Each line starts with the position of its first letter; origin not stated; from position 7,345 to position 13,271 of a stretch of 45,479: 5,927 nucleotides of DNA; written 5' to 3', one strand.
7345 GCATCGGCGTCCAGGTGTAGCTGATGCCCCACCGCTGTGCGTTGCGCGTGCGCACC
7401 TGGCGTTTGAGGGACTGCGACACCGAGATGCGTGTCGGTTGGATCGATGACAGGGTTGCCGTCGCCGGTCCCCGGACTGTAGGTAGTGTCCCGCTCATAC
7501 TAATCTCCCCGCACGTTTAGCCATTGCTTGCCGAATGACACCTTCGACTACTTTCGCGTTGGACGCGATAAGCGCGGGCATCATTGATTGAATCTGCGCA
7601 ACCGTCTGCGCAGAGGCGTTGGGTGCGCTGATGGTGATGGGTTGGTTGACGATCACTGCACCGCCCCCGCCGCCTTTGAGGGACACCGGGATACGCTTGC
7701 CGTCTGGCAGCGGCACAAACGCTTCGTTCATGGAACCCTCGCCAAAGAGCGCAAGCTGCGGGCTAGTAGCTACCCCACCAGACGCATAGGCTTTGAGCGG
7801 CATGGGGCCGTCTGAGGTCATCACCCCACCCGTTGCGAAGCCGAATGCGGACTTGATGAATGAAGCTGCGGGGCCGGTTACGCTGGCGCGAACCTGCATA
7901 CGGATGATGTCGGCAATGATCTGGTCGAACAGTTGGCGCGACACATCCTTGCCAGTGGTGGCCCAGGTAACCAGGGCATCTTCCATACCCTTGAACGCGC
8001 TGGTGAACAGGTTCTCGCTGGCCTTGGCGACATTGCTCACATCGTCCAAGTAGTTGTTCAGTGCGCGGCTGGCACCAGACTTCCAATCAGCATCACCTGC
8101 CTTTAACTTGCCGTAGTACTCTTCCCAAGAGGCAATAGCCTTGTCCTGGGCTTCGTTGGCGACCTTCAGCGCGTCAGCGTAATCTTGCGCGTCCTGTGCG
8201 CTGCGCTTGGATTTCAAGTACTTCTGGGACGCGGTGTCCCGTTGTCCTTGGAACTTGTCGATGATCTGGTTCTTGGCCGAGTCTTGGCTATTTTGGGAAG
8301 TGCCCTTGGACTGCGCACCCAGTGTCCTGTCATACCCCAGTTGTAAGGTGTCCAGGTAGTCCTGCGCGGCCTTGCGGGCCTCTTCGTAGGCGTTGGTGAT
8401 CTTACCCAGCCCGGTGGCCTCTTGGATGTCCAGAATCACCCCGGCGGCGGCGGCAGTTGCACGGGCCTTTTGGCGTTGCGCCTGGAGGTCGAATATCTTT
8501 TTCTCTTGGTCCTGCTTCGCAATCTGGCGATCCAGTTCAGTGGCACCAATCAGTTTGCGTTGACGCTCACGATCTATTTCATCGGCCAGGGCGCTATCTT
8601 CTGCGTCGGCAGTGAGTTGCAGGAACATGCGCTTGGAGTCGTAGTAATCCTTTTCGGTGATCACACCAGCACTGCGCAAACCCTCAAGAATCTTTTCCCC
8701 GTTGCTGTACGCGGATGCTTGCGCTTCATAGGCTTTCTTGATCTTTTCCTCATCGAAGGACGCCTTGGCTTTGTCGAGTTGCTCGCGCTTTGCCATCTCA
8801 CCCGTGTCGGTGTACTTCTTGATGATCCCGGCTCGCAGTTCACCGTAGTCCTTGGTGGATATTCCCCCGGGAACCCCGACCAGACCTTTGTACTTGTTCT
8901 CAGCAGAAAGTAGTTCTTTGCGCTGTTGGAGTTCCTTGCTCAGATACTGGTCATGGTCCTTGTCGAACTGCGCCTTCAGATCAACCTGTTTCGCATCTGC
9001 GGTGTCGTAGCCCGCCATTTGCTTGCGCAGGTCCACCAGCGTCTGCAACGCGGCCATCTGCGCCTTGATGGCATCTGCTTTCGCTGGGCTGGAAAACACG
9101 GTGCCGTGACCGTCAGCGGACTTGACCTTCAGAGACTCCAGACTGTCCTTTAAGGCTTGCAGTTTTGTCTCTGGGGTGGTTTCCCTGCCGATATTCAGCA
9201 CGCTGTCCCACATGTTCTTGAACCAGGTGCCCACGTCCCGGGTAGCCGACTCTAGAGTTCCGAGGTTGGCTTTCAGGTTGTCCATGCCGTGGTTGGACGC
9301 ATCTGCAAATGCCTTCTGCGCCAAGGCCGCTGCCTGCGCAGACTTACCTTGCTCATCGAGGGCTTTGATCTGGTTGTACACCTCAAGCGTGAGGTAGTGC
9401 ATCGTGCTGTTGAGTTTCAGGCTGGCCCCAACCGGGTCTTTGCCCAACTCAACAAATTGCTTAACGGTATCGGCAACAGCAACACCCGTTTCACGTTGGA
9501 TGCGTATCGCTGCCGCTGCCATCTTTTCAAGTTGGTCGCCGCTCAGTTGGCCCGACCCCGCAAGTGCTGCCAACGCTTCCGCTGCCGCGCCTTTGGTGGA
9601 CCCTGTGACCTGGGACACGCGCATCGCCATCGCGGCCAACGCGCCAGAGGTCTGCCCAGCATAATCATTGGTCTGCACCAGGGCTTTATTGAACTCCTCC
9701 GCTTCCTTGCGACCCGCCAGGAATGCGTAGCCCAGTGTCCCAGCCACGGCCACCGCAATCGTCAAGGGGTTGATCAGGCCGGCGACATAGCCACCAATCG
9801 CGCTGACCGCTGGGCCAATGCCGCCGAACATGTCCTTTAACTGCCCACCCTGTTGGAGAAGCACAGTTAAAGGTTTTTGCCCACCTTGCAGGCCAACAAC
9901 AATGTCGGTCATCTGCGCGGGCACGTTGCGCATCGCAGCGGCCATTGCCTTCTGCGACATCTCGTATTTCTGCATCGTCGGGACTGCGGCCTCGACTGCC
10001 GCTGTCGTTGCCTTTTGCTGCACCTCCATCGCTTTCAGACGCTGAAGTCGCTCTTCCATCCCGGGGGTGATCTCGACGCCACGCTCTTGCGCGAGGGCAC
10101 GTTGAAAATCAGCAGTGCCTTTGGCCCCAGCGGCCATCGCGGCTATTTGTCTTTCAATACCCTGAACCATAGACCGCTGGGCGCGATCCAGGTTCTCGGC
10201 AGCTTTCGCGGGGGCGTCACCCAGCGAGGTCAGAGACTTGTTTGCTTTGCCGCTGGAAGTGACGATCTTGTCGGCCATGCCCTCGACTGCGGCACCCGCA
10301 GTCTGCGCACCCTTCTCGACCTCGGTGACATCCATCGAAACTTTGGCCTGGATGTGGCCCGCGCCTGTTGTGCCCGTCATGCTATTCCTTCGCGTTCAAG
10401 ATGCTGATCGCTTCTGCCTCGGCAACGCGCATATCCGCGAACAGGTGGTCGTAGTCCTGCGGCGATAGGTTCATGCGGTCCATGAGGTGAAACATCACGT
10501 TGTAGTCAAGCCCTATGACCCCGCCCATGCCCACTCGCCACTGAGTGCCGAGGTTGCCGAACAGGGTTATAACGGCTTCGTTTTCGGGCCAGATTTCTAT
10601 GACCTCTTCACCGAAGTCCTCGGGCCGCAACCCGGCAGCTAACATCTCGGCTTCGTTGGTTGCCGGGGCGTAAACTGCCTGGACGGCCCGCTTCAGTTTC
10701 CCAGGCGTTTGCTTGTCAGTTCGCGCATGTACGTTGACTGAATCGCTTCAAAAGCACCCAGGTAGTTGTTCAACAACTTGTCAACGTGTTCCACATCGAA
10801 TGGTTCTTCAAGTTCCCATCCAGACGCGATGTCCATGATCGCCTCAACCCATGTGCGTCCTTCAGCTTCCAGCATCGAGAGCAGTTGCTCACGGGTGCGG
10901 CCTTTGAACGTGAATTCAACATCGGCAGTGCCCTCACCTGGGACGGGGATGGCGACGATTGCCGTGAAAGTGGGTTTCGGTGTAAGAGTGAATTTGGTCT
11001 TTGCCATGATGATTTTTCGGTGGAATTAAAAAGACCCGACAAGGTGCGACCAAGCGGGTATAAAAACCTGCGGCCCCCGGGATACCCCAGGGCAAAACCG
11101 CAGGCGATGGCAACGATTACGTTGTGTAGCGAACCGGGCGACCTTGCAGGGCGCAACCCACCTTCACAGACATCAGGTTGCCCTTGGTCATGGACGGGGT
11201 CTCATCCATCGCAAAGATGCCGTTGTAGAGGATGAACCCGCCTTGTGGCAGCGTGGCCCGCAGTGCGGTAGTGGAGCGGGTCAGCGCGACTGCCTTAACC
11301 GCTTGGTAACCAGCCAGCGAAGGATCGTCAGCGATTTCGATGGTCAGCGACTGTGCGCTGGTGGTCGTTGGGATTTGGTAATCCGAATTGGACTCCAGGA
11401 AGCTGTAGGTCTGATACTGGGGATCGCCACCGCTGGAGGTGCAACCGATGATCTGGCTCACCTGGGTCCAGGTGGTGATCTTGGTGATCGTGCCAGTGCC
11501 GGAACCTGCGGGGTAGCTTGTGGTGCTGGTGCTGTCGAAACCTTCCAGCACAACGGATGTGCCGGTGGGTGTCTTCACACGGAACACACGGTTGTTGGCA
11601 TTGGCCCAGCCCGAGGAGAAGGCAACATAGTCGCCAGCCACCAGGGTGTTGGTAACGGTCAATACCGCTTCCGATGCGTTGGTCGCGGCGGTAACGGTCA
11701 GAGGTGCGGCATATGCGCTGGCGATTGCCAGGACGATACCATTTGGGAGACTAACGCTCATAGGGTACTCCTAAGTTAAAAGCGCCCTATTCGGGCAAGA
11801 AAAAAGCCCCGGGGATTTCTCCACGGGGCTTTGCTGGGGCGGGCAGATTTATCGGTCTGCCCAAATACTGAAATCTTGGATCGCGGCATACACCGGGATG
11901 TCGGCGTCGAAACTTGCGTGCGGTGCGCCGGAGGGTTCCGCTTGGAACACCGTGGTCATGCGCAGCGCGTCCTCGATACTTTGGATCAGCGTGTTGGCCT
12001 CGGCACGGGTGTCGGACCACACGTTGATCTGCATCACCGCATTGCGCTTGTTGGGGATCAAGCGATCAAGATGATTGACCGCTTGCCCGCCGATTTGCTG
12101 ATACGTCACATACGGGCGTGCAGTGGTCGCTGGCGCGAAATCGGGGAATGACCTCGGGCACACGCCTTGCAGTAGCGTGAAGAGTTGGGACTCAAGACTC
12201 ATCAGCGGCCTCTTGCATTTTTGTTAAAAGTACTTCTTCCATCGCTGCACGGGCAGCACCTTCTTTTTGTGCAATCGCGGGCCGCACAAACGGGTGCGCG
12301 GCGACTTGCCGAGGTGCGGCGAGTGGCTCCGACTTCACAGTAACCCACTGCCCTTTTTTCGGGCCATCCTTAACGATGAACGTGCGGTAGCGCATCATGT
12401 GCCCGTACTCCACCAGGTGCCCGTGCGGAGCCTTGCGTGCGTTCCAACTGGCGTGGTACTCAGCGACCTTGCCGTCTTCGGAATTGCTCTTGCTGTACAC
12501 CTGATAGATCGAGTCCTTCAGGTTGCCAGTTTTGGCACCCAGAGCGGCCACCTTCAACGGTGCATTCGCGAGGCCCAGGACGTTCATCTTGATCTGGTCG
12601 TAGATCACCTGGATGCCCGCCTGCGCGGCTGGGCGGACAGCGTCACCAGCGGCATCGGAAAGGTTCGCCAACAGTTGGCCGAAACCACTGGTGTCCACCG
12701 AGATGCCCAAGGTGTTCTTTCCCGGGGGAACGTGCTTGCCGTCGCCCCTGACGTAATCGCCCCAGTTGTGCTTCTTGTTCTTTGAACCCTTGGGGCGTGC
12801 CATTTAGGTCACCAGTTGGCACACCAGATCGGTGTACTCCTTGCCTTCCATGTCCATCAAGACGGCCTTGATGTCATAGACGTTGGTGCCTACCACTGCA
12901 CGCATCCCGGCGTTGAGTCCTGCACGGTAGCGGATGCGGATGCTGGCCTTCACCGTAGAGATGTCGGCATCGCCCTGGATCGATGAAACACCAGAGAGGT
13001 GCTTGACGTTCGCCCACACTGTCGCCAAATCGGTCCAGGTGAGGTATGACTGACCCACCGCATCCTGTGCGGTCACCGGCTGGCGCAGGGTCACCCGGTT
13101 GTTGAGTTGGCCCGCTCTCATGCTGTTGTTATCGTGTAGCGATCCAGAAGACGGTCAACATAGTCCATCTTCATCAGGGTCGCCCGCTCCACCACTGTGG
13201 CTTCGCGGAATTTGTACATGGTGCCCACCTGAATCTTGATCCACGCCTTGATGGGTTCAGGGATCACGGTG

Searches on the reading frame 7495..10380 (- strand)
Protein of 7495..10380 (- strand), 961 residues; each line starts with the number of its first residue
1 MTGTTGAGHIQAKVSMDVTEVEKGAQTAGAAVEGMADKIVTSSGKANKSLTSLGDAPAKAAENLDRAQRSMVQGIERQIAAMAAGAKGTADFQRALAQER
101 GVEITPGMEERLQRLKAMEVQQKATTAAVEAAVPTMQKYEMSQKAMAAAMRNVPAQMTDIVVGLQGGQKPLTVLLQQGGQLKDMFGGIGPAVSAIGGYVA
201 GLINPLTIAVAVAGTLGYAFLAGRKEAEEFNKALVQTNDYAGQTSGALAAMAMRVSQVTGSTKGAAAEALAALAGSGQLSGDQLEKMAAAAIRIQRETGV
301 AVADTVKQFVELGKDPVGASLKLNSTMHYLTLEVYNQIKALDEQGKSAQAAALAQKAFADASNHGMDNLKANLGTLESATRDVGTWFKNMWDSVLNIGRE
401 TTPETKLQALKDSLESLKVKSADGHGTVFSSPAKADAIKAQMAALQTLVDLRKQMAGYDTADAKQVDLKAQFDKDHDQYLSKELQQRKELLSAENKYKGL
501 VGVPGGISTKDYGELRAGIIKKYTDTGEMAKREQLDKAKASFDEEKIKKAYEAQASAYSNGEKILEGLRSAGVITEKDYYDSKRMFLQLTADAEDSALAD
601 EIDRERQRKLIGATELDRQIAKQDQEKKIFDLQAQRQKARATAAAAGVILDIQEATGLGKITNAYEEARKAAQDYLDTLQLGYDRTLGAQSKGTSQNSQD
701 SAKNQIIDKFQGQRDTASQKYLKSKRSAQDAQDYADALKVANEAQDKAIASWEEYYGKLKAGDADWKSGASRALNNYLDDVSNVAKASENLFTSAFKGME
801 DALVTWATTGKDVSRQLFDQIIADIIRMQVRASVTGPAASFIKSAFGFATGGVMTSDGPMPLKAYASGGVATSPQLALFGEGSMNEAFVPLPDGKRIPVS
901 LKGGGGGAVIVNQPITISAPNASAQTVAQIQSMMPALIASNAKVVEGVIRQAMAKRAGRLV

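Call 92: search_protein_families(library=pfam, proteins=[window:7495-10380:-], max_evalue=0.001)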
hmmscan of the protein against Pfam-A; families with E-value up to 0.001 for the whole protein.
window:7495-10380:- (961 aa): 2 families
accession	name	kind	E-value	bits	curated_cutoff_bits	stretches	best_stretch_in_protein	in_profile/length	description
PF06791.18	TMP_2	-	1.2e-70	237.9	30.2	1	136-339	3-208/208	Prophage tail length tape measure protein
PF09718.15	Tape_meas_lam_C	-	6e-25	87.6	23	1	765-838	2-75/76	Lambda phage tail tape-measure protein (Tape_meas_lam_C)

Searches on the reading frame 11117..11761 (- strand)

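Call 92: search_protein_families(library=pfam, proteins=[window:11117-11761:-], max_evalue=0.001)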
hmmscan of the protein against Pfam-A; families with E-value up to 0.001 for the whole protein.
window:11117-11761:- (214 aa): 1 family
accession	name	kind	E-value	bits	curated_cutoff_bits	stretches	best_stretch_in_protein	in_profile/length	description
PF08813.17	Phage_tail_3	-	3.5e-48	163.8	24.2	1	50-213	1-164/165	Phage tail tube protein, TTP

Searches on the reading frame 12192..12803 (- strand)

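Call 92: search_protein_families(library=pfam, proteins=[window:12192-12803:-], max_evalue=0.001)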
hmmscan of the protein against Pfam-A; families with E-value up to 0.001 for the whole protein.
window:12192-12803:- (203 aa): 1 family
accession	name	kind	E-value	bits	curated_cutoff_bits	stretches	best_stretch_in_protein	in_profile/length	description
PF04883.17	HK97-gp10_like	-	5.9e-05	24.4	21.4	1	45-134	7-78/78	Bacteriophage HK97-gp10, putative tail-component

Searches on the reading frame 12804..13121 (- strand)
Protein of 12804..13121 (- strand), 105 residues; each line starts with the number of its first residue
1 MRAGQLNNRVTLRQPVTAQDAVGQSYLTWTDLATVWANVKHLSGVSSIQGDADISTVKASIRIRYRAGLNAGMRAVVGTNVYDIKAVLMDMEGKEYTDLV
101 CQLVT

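Call 3: search_protein_families(library=pfam, proteins=[window:12804-13121:-], max_evalue=0.1)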
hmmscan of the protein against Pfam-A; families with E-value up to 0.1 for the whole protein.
window:12804-13121:- (105 aa): 2 families
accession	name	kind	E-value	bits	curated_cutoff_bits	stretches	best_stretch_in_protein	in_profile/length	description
PF05521.18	Phage_HCP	-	1e-26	94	25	1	1-102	1-104/106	Phage head completion protein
PF09229.17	Aha1_N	-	0.085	13.5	23.6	1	41-76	30-65/136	Activator of Hsp90 ATPase, N-terminal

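Call 4: search_protein_families(library=phrogs, proteins=[window:12804-13121:-], max_evalue=0.01)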
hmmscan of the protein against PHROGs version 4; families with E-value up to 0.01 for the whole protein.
window:12804-13121:- (105 aa): 2 families
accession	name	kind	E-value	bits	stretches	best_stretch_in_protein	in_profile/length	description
phrog_25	-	connector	3e-24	87.5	1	1-104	36-139/286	head closure Hc1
phrog_10356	-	head and packaging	9.3e-13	48.2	1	2-88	4-90/852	virion structural protein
